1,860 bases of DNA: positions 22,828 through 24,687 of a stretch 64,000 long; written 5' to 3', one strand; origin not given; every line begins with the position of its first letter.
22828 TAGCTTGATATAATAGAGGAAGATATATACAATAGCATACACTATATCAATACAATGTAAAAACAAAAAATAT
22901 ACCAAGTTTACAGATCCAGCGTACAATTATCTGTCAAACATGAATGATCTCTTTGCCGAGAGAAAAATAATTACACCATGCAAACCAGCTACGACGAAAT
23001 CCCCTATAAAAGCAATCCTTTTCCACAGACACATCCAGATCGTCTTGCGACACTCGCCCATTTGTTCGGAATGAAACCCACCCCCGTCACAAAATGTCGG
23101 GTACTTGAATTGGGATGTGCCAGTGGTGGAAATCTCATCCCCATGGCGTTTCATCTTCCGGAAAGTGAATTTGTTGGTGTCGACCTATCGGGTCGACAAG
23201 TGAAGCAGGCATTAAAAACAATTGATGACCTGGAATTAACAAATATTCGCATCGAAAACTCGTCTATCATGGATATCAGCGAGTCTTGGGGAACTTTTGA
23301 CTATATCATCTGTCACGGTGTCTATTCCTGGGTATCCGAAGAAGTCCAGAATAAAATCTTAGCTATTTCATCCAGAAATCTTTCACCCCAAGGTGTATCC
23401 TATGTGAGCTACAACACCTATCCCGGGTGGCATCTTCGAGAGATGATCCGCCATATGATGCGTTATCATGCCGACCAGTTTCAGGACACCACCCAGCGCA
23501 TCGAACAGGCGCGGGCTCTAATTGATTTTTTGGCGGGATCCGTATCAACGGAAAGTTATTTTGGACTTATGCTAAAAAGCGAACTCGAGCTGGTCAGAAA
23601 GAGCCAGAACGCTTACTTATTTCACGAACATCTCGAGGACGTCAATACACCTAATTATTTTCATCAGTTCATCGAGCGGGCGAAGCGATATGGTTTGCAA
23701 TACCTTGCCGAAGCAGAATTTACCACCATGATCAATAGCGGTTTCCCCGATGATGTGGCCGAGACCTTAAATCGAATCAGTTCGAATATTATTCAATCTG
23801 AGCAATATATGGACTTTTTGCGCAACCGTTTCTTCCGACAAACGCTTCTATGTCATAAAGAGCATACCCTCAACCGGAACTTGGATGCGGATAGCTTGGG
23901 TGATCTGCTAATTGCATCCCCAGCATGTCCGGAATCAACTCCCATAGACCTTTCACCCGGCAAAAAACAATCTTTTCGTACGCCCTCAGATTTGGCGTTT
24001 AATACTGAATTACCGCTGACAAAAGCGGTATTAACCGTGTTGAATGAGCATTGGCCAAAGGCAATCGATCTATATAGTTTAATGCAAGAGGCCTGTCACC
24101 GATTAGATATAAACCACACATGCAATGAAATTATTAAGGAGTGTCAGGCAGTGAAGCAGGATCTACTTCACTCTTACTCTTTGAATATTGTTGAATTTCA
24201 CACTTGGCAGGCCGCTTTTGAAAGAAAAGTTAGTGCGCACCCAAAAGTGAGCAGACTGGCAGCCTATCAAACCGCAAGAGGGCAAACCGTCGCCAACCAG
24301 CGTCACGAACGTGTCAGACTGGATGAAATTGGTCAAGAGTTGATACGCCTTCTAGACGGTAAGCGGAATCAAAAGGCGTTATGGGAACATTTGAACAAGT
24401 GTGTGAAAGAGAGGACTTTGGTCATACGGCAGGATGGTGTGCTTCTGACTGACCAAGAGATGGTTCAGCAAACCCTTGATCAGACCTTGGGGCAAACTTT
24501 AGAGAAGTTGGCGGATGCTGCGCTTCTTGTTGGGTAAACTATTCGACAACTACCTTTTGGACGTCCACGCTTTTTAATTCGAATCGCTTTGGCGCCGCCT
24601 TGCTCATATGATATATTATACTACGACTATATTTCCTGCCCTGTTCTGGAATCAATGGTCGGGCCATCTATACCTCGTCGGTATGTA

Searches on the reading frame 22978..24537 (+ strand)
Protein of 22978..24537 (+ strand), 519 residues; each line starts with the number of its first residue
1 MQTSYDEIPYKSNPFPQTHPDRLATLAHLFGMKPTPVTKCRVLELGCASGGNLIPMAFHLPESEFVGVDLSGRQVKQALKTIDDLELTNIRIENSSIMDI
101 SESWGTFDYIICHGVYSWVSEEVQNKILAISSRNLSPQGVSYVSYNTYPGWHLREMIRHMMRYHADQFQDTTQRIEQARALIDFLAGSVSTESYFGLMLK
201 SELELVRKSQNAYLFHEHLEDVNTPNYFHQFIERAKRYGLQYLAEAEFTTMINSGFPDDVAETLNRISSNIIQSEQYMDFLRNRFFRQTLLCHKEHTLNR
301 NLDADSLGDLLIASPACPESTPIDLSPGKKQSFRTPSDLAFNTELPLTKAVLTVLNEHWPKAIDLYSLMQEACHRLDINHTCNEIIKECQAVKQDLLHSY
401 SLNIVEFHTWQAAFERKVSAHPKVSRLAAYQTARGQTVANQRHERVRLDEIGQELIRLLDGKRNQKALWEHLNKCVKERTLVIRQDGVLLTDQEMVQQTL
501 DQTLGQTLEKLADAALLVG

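Call 4: search_protein_families(library=pfam, proteins=[window:22978-24537:+], max_evalue=1)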
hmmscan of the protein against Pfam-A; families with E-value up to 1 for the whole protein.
window:22978-24537:+ (519 aa): 14 families
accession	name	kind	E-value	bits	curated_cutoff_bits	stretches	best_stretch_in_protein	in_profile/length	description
PF10119.14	MethyTransf_Reg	-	1.6e-26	93.3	25.5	1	211-293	2-84/84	Predicted methyltransferase regulatory domain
PF21782.3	PKMT_2nd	-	1.6e-21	76.9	27.8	1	422-516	3-98/98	PKMT, C-terminal winged helix domain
PF13847.12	Methyltransf_31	-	3.5e-14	53.2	27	1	39-161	4-123/145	Methyltransferase domain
PF08242.18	Methyltransf_12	-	6.8e-14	52.8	30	1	43-140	1-97/98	Methyltransferase domain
PF13649.12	Methyltransf_25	-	7.9e-14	52.6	27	1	42-139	1-97/97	Methyltransferase domain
PF02390.23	Methyltransf_4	-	9e-10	38.7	24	1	41-99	4-62/173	Putative methyltransferase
PF13489.12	Methyltransf_23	-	7.3e-09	36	27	1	36-166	20-137/164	Methyltransferase domain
PF08241.18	Methyltransf_11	-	5.7e-08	33.7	21.2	1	43-141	1-93/95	Methyltransferase domain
PF03291.22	mRNA_G-N7_MeTrfase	-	2.3e-05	24.1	26.6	1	38-85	61-107/315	mRNA (guanine-N(7))-methyltransferase domain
PF01739.24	CheR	-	4.5e-05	23.4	27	1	81-143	111-173/195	CheR methyltransferase, SAM binding domain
PF02353.26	CMAS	-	0.0072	16.1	27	1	41-141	65-162/273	Mycolic acid cyclopropane synthetase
PF05175.20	MTS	-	0.013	15.6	23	1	38-142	31-137/170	Methyltransferase small domain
PF04895.17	Nre_C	-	0.07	13.5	27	1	151-191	53-93/110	Archaeal Nre, C-terminal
PF03848.20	TehB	-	0.13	12.1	20.4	1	37-133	29-122/193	Tellurite resistance protein TehB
